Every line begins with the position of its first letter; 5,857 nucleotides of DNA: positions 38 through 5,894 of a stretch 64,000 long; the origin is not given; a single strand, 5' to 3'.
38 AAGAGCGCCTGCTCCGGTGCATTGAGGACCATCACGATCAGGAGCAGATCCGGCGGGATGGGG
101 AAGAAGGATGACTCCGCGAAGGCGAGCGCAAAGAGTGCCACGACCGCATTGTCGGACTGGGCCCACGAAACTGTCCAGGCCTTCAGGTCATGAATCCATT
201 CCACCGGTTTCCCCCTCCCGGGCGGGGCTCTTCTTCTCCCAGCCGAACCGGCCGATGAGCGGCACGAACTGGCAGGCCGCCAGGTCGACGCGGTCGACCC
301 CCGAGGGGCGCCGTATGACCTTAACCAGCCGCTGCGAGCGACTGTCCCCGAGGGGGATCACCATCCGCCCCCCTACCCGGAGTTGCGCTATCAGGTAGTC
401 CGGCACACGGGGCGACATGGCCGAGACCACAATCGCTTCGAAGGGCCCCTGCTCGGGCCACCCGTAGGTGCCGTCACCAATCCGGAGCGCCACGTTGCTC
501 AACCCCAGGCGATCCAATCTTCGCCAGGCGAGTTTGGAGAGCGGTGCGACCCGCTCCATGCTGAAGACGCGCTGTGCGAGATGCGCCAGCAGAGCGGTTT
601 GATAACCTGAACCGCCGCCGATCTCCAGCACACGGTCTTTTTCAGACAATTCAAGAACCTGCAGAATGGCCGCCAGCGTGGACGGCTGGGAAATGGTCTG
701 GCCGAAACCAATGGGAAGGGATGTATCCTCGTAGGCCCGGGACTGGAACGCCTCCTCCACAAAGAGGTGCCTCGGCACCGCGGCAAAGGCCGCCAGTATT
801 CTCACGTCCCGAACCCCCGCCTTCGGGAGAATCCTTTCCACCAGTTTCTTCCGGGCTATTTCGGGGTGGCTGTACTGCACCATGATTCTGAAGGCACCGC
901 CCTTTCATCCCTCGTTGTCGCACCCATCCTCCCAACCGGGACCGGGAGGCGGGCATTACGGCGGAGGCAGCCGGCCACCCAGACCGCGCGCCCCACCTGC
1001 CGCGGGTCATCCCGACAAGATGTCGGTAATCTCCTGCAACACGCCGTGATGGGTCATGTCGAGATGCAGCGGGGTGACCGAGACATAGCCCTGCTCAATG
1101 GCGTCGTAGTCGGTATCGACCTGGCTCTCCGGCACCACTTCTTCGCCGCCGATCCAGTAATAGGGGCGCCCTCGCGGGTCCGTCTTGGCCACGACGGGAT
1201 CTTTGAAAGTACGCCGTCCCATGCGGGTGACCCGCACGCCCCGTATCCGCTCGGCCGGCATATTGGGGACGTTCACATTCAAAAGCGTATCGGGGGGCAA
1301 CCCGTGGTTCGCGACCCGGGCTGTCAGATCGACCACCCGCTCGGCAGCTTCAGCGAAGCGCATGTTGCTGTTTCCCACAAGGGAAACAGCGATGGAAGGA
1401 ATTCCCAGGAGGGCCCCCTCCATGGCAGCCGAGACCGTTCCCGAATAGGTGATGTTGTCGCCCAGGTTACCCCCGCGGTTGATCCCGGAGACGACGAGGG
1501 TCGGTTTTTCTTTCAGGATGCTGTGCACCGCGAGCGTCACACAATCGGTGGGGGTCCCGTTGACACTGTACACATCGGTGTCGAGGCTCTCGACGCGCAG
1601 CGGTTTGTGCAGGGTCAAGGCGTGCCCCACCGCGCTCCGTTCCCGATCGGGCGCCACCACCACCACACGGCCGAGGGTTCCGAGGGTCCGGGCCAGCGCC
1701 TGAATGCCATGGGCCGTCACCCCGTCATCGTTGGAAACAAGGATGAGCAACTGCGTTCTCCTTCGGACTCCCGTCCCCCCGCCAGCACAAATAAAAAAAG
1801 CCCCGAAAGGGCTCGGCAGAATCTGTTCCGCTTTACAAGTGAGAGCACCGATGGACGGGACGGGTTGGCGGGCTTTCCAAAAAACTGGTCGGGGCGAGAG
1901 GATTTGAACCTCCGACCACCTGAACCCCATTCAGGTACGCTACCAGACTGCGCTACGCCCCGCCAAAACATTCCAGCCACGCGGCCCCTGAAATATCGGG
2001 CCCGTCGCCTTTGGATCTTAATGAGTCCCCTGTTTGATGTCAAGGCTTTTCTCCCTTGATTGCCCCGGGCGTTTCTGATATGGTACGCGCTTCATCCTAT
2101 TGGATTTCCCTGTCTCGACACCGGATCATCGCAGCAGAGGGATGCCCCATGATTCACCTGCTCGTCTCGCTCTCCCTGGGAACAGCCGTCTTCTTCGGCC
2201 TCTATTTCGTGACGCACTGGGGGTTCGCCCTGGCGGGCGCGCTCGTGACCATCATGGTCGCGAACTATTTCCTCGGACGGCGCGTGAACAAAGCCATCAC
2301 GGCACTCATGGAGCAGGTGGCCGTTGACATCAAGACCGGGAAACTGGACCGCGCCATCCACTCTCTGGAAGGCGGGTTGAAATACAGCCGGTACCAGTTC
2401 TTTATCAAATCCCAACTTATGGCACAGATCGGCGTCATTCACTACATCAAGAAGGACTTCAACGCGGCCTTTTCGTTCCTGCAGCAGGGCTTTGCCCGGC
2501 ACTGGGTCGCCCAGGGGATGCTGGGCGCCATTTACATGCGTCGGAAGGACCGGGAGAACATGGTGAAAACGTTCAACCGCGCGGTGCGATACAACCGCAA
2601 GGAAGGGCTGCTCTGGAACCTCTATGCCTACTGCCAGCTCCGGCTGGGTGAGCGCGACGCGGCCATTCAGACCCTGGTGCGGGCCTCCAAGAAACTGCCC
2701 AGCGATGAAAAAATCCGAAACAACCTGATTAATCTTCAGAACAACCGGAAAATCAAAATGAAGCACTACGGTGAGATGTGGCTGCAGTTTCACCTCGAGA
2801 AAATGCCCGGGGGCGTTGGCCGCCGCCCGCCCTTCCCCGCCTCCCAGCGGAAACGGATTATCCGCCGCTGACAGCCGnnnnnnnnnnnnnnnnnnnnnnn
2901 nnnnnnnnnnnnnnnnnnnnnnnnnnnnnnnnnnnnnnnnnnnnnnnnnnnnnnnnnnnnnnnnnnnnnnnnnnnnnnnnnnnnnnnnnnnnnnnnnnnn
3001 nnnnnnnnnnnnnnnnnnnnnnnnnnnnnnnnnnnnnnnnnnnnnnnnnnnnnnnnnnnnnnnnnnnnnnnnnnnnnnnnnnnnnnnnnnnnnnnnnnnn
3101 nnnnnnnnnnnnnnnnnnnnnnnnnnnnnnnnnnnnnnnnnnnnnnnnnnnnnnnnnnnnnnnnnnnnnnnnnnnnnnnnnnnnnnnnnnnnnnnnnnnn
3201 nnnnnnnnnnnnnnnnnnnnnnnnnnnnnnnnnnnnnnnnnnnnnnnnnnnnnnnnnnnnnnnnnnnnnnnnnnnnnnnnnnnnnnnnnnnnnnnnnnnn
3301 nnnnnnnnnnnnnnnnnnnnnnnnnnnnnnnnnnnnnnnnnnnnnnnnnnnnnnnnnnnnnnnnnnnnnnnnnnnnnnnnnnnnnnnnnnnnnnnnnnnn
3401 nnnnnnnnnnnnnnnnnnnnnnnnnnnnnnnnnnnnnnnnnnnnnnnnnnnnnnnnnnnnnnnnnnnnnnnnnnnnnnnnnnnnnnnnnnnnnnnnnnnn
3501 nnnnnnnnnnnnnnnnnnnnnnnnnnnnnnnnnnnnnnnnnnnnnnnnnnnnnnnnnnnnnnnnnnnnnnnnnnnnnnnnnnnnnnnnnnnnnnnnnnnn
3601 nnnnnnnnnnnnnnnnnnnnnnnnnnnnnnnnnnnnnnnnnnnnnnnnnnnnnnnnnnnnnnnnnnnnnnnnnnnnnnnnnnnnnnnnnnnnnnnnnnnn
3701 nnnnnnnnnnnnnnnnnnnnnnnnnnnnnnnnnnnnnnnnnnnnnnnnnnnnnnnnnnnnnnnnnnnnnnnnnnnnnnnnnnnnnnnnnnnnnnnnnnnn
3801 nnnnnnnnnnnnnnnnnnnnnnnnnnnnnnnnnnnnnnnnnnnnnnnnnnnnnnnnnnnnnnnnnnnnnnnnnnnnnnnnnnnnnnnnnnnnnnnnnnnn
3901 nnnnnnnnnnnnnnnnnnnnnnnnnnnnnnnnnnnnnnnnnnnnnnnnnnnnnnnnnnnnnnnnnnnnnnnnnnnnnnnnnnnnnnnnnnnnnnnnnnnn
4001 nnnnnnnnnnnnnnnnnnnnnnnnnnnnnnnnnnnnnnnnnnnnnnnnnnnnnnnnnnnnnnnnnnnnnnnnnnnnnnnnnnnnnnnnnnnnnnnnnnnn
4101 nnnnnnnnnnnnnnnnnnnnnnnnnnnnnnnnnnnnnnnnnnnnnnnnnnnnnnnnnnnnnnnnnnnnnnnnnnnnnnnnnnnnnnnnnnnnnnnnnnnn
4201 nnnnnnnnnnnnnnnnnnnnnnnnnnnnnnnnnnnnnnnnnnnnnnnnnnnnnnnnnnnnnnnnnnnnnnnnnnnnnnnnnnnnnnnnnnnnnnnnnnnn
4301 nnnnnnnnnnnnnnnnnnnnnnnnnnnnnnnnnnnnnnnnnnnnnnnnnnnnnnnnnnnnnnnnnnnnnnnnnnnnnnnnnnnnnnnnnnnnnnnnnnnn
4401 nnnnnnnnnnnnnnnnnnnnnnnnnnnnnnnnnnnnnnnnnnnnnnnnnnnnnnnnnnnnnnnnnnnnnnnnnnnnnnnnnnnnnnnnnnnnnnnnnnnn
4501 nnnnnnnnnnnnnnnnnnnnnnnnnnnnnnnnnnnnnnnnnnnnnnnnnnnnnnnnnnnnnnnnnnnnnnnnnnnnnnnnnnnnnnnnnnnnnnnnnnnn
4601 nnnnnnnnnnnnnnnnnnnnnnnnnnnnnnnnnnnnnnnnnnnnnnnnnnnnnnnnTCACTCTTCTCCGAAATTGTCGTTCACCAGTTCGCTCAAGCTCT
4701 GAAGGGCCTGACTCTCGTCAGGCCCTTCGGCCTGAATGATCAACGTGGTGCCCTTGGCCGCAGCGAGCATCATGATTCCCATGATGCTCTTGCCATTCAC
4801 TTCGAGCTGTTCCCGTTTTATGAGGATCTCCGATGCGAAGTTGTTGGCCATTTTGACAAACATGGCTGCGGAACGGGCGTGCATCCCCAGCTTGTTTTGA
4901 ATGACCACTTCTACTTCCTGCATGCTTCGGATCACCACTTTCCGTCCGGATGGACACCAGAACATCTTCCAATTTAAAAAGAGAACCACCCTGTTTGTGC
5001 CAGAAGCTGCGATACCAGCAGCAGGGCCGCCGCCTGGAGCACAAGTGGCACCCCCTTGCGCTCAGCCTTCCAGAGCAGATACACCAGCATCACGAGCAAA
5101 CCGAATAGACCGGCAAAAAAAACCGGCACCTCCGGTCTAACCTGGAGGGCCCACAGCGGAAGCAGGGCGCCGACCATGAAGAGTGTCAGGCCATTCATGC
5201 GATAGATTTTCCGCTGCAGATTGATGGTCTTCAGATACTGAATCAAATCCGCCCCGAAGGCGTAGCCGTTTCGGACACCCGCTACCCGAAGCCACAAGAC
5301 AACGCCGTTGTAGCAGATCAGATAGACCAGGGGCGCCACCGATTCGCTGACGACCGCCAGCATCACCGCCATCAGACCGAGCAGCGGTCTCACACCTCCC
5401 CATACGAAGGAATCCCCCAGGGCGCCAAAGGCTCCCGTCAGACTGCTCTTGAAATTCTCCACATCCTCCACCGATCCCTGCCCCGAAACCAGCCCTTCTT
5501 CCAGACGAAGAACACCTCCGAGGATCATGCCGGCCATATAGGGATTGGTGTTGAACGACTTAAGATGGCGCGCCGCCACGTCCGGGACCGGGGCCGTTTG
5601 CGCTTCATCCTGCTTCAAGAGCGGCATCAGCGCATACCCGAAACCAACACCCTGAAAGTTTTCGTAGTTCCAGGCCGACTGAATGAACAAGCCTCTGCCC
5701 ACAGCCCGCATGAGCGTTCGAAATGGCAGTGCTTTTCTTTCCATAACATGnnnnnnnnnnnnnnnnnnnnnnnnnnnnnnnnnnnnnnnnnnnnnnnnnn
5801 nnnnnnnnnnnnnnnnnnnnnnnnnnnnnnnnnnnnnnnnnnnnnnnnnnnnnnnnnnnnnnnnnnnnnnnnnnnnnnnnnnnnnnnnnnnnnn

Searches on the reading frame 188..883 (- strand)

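Call 56: search_protein_families(library=pfam, proteins=[window:188-883:-], max_evalue=0.0001)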
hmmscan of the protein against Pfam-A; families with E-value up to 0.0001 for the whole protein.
window:188-883:- (231 aa): 2 families
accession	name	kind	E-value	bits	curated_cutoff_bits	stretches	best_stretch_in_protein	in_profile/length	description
PF01135.25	PCMT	-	1.3e-57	195.4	20.3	1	12-212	4-208/210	Protein-L-isoaspartate(D-aspartate) O-methyltransferase (PCMT)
PF00398.26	RrnaAD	-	1.5e-06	27.9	24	1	65-118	14-67/263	Ribosomal RNA adenine dimethylase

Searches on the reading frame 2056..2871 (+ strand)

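Call 56: search_protein_families(library=pfam, proteins=[window:2056-2871:+], max_evalue=0.0001)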
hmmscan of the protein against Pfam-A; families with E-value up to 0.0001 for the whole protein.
window:2056-2871:+ (271 aa): 5 families
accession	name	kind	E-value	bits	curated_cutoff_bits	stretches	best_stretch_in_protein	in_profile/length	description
PF13181.12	TPR_8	-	2.1e-08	34.1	25.7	0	154-182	5-33/34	Tetratricopeptide repeat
PF13428.12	TPR_14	-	8.9e-07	29.4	23.5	0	186-226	3-43/44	Tetratricopeptide repeat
PF14559.12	TPR_19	-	1.4e-05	25.7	25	0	173-220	14-61/68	Tetratricopeptide repeat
PF07719.23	TPR_2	-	3.1e-05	24.2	27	0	186-216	3-33/34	Tetratricopeptide repeat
PF24727.1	DUF7679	-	8.9e-05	22.8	27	0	54-138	40-120/158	Domain of unknown function (DUF7679)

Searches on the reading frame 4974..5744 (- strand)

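Call 56: search_protein_families(library=pfam, proteins=[window:4974-5744:-], max_evalue=0.0001)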
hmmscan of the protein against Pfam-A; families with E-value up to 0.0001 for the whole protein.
window:4974-5744:- (256 aa): 1 family
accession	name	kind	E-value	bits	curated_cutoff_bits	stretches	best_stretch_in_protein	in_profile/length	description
PF03613.19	EIID-AGA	-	2.6e-38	132.2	25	1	10-198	6-196/265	PTS system mannose/fructose/sorbose family IID component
